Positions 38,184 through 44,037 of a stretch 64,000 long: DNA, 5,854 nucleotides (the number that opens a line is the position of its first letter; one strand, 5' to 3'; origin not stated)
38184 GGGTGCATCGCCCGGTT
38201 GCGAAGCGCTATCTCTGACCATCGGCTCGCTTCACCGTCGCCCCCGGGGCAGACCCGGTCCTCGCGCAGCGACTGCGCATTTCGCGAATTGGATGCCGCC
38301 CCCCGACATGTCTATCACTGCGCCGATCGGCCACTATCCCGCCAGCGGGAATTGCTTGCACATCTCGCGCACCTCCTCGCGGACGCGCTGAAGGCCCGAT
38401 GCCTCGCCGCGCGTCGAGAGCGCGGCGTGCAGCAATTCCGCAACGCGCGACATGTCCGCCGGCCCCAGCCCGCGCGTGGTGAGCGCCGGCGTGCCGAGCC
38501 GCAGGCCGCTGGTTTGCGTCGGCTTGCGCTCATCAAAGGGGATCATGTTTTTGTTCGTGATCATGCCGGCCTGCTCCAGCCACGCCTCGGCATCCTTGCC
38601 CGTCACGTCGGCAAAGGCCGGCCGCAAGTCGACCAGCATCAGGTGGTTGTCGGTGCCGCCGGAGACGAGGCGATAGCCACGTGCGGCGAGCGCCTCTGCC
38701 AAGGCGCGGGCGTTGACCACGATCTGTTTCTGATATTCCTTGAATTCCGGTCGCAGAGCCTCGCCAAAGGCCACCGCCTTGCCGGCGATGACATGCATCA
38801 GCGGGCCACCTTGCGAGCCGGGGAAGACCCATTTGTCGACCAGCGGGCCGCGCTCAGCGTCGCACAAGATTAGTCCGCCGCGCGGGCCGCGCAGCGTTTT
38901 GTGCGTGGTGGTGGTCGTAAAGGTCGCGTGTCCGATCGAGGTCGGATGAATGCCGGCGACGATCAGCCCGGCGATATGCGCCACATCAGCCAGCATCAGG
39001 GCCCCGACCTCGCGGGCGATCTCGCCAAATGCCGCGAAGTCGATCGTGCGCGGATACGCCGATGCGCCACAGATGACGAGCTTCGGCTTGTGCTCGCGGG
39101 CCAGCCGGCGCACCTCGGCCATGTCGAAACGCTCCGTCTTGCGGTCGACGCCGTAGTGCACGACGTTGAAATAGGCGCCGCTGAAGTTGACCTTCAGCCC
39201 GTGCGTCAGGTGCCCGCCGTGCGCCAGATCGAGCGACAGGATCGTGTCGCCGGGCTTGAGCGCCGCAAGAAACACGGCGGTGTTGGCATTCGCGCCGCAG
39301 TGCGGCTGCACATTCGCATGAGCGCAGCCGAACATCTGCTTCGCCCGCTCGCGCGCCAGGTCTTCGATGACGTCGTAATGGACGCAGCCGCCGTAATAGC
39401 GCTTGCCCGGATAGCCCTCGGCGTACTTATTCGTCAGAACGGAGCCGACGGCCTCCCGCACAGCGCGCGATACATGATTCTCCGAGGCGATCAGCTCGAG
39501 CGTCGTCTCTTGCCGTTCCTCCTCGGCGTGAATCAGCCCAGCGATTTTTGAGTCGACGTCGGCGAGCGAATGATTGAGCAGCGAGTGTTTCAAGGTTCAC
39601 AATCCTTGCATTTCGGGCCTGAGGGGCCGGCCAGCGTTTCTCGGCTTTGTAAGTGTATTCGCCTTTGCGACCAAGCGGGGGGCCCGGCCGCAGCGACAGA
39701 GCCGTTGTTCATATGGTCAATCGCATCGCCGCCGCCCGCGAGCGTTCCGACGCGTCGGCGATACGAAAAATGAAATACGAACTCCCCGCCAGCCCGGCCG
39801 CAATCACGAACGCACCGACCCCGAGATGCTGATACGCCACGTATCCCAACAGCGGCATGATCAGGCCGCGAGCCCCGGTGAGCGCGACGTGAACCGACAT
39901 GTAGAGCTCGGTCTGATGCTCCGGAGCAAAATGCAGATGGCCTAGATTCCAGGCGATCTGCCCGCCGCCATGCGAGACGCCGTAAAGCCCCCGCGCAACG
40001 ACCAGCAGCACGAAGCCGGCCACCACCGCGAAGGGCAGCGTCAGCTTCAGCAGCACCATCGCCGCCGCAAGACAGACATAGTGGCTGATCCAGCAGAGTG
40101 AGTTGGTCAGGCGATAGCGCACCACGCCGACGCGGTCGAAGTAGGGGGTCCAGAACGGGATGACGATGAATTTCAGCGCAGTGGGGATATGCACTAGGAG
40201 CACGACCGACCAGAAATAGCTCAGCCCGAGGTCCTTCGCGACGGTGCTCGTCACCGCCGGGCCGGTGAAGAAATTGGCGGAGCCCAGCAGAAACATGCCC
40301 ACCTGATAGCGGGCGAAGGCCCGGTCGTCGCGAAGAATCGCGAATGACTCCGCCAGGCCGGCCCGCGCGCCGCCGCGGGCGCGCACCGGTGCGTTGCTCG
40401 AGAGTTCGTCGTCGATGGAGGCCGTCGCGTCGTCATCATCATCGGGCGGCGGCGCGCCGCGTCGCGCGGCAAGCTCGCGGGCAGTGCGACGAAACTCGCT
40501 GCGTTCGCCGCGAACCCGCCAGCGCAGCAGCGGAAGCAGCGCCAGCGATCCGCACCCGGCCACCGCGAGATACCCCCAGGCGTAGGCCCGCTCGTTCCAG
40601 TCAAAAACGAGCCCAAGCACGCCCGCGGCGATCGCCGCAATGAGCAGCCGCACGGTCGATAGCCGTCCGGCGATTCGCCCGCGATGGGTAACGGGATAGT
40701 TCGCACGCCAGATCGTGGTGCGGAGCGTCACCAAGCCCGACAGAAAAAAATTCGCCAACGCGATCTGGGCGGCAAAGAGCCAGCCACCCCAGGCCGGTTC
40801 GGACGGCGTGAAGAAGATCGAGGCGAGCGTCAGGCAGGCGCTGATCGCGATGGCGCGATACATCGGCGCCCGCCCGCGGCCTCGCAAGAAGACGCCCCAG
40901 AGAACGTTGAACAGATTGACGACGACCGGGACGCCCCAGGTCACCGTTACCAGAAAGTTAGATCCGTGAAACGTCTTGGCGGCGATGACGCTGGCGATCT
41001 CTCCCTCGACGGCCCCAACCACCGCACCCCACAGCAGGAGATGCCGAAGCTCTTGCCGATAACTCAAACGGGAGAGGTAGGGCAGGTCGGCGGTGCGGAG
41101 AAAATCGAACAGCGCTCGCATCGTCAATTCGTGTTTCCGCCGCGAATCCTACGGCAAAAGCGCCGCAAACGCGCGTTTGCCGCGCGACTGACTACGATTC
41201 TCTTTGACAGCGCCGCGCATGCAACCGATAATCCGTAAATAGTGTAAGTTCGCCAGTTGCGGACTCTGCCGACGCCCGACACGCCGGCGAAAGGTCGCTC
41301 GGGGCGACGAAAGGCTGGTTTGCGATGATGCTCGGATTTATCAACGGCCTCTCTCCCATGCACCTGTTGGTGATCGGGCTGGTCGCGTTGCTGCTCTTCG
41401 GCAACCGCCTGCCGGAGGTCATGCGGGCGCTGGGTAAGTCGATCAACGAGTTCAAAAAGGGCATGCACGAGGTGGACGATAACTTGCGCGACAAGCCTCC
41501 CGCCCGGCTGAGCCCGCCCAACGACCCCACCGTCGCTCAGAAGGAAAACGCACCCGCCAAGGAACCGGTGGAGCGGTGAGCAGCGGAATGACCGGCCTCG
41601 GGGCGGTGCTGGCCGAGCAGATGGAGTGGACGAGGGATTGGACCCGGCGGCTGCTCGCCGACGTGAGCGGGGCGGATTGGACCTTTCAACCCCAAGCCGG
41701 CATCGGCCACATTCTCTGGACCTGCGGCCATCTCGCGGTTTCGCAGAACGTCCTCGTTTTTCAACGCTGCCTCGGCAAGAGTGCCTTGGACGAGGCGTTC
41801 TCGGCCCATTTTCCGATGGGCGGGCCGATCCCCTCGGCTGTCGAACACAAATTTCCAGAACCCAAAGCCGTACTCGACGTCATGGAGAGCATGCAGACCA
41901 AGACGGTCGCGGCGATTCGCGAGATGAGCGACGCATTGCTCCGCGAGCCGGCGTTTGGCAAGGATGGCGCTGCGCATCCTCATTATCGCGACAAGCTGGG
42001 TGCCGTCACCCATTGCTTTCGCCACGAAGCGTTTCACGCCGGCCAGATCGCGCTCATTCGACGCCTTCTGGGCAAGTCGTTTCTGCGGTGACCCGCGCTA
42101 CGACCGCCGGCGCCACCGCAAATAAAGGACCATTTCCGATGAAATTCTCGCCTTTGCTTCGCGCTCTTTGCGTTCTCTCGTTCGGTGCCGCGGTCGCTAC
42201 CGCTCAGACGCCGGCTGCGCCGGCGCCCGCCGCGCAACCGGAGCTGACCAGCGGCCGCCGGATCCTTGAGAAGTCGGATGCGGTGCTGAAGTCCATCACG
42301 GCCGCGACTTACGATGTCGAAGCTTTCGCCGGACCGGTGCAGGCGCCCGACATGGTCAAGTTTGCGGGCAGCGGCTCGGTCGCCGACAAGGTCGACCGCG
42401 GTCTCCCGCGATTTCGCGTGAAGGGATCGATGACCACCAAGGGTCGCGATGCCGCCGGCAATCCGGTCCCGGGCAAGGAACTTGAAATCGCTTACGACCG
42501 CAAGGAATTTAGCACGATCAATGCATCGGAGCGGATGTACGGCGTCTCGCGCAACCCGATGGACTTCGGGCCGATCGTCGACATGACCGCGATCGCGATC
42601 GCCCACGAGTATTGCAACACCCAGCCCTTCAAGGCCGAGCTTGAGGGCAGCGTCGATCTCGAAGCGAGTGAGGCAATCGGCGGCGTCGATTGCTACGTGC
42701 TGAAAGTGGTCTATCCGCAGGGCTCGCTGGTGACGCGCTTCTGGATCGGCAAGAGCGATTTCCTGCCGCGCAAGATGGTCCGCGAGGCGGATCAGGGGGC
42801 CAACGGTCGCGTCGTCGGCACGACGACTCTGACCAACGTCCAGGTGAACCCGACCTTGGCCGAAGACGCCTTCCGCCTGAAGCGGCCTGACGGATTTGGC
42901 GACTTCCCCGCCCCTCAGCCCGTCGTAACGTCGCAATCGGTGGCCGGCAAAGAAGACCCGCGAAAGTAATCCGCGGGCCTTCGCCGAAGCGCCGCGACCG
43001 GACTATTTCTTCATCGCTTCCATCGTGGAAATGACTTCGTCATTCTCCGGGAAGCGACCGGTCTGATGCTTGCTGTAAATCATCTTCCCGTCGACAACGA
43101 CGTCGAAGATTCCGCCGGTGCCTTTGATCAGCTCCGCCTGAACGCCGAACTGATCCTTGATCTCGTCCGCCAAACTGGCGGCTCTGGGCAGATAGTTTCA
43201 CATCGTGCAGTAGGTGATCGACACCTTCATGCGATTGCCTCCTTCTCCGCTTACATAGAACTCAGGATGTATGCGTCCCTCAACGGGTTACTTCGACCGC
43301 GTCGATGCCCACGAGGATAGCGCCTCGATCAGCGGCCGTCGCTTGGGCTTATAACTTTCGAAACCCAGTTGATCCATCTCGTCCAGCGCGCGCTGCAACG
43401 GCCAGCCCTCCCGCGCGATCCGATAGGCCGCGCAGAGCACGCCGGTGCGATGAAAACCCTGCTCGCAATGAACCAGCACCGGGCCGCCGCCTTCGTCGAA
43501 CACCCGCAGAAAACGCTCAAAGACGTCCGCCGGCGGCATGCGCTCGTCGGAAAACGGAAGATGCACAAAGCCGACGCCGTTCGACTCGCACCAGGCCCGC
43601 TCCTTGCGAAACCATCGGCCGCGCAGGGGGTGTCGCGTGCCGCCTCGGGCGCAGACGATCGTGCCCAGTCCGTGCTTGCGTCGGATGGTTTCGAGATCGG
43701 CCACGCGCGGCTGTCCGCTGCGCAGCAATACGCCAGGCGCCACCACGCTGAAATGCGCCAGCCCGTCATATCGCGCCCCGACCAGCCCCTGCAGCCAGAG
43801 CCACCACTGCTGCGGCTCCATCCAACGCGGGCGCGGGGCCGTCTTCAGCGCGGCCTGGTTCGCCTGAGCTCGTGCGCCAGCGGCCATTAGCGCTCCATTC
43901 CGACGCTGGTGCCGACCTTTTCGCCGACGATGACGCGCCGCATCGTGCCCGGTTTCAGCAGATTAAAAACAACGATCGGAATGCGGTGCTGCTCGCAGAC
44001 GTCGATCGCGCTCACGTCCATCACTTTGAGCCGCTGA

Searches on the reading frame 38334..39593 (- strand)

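Call 26: search_protein_families(library=ncbifam, proteins=[window:38334-39593:-], max_evalue=0.00001)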
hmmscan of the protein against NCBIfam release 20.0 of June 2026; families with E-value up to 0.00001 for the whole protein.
window:38334-39593:- (419 aa): 3 families
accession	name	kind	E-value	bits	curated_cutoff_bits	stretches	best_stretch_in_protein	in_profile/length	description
NF000586.1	PRK00011.1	subfamily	6.6e-181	601.5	335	1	14-417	1-403/404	serine hydroxymethyltransferase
NF010094.0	PRK13580.1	equivalog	2.9e-129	431.9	735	2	117-394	170-447/496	glycine hydroxymethyltransferase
TIGR04506.1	F_threo_transal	equivalog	3.5e-31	108.6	650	1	16-411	5-397/609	fluorothreonine transaldolase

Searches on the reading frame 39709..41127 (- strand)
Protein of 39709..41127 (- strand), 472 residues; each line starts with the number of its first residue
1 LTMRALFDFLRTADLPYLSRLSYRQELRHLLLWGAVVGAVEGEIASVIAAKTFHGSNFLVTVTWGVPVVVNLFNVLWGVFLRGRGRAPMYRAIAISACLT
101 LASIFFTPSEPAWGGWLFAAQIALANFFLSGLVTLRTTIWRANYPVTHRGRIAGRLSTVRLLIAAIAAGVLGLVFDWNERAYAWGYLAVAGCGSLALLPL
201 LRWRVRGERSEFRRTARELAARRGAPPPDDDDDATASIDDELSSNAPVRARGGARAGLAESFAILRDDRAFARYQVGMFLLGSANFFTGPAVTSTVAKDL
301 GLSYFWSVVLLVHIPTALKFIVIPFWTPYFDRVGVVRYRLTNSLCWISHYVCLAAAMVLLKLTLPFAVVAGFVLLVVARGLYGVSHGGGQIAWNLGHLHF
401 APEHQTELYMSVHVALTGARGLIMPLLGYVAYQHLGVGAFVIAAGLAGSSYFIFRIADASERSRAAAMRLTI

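Call 27: search_protein_families(library=pfam, proteins=[window:39709-41127:-], max_evalue=0.0001)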
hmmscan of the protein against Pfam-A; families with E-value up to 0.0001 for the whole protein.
window:39709-41127:- (472 aa): 1 family
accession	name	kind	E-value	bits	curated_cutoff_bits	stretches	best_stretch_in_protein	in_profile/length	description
PF07690.21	MFS_1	-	4e-14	52.7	33.4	1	66-338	41-270/347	Major Facilitator Superfamily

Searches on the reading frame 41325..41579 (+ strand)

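Call 27: search_protein_families(library=pfam, proteins=[window:41325-41579:+], max_evalue=0.0001)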
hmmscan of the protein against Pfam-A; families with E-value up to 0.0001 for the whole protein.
window:41325-41579:+ (84 aa): 1 family
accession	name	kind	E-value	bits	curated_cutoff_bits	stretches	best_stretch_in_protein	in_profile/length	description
PF02416.21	TatA_B_E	-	2.7e-14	52.6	21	1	9-56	1-49/53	mttA/Hcf106 family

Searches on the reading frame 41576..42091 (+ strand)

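Call 27: search_protein_families(library=pfam, proteins=[window:41576-42091:+], max_evalue=0.0001)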
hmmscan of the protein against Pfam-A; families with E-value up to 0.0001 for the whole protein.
window:41576-42091:+ (171 aa): 2 families
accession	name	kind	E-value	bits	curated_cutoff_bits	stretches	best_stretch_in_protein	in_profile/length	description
PF12867.12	DinB_2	-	2.7e-14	54.2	24.8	1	15-158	1-128/128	DinB superfamily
PF05163.17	DinB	-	1.7e-06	28.5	23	0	143-167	123-147/165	DinB family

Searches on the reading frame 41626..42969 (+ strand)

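Call 27: search_protein_families(library=pfam, proteins=[window:41626-42969:+], max_evalue=0.0001)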
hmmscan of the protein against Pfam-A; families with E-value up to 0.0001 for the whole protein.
window:41626-42969:+ (447 aa): 1 family
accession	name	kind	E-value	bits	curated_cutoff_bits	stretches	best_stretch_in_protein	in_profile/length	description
PF09865.15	DUF2092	-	7e-06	26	21.2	1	283-423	60-205/212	Predicted periplasmic protein (DUF2092)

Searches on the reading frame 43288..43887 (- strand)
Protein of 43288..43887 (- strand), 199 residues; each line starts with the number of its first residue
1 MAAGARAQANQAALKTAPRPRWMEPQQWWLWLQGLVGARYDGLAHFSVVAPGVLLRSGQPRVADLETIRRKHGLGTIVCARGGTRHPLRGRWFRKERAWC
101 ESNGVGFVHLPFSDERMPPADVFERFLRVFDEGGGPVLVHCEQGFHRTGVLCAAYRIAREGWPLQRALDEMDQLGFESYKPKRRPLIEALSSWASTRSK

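Call 27: search_protein_families(library=pfam, proteins=[window:43288-43887:-], max_evalue=0.0001)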
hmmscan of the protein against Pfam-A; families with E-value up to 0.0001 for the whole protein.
window:43288-43887:- (199 aa): 6 families
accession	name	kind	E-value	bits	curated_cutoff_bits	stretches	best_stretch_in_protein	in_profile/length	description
PF22784.1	PTP-SAK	-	8.9e-11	42.5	27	1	45-157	3-110/153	Swiss Army Knife protein, DSP-PTPase phosphatase domain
PF22741.1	PTP-NADK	-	9.1e-10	38.6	27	1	54-162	30-137/163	DSP-PTPase phosphatase fused to NAD+ Kinase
PF00782.25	DSPc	-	3.5e-08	33.8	33.5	1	125-171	64-110/133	Dual specificity phosphatase, catalytic domain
PF03162.18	Y_phosphatase2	-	7.6e-08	32.6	27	1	45-189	6-145/165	Tyrosine phosphatase family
PF22785.1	Tc-R-P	-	8.3e-08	33.2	27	1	103-157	45-102/106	Polymorphic toxin system, DSP-PTPase phosphatase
PF13350.11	Y_phosphatase3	-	2.4e-05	24.8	22.2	0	121-154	116-148/240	Tyrosine phosphatase family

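Call 28: find_encoding_contigs(protein=window:43288-43887:-, flank=10000, max_places=6)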
Protein window:43288-43887:- (199 aa): 1 contig read that carries it; 1 place shown.
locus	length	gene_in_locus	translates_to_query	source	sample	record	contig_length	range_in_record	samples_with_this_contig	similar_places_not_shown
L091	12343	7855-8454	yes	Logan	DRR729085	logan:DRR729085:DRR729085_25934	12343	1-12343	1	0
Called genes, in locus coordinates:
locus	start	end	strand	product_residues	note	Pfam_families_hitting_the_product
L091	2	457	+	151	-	?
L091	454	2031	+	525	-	-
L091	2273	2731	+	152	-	-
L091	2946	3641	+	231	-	-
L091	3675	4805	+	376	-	PF00404:Dockerin_1 (faint)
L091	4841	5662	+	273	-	PF07963:N_methyl (weak)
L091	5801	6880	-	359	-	PF00586:AIRS, PF02769:AIRS_C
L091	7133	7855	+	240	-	PF00696:AA_kinase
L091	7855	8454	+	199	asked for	PF03162:Y_phosphatase2, PF22784:PTP-SAK, PF22741:PTP-NADK, PF22785:Tc-R-P, PF00782:DSPc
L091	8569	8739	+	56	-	PF10262:Rdx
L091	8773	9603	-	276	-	PF09865:DUF2092 (weak)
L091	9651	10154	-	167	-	PF05163:DinB (faint), PF12867:DinB_2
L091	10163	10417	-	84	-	PF02416:TatA_B_E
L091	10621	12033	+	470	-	PF07690:MFS_1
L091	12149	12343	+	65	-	?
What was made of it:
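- Tried and rejected: A syntenic contig showed an AIRS/AIRS_C gene beside pyrH (call 28).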
